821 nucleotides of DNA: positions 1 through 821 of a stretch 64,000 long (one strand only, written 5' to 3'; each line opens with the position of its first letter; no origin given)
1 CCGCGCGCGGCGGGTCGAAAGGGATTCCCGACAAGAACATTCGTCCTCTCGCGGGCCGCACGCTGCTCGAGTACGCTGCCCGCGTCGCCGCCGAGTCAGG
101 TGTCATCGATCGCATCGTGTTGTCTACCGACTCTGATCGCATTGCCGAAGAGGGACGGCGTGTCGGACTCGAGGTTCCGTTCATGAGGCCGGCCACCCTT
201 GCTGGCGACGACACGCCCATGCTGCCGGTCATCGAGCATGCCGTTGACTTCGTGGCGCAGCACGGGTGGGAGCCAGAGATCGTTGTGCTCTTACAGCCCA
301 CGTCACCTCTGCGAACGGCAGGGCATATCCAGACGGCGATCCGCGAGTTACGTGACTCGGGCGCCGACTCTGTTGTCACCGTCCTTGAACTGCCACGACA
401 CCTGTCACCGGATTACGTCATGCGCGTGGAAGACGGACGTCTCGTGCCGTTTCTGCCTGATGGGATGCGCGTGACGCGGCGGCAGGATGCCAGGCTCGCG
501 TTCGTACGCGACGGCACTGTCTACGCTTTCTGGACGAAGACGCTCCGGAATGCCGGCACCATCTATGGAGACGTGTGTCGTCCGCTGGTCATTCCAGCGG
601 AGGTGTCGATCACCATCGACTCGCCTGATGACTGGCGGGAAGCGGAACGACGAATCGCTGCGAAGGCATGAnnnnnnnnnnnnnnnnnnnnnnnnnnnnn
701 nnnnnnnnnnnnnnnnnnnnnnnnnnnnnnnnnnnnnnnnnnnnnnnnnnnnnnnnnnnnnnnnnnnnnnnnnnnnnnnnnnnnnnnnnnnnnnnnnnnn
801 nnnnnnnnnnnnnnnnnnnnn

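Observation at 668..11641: Tandem array of two uncharacterised paralog families (4 soluble A + 3 polytopic B) nested in a CMP-sugar locus: top candidate for an undescribed glycan-elaboration system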

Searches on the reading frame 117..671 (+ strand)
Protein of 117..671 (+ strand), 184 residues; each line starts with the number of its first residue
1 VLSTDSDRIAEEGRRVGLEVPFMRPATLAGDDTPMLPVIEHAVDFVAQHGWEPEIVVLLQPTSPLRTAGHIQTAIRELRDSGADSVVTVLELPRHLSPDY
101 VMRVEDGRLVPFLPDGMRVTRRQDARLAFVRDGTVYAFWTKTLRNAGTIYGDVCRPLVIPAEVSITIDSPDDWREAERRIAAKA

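Call 3: search_protein_families(library=pfam, proteins=[window:117-671:+], max_evalue=1)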
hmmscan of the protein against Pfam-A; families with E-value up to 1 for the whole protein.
window:117-671:+ (184 aa): 1 family
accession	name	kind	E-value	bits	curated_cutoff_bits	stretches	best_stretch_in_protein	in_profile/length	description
PF02348.25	CTP_transf_3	-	0.0024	18.1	22.6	1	2-88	45-124/217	Cytidylyltransferase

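Call 4: search_protein_families(library=ncbifam, proteins=[window:117-671:+], max_evalue=1)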
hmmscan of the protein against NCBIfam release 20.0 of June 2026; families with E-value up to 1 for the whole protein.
window:117-671:+ (184 aa): 3 families
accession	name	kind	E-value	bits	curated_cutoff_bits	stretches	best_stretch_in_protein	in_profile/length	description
TIGR03584.1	PseF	equivalog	3.4e-25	89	205.7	1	1-178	44-218/222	pseudaminic acid cytidylyltransferase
NF003950.0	PRK05450.1-3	subfamily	0.0022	17.4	234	1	2-89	48-128/248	3-deoxy-manno-octulosonate cytidylyltransferase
NF003952.0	PRK05450.1-5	subfamily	0.036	13.2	193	1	2-90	48-128/250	3-deoxy-manno-octulosonate cytidylyltransferase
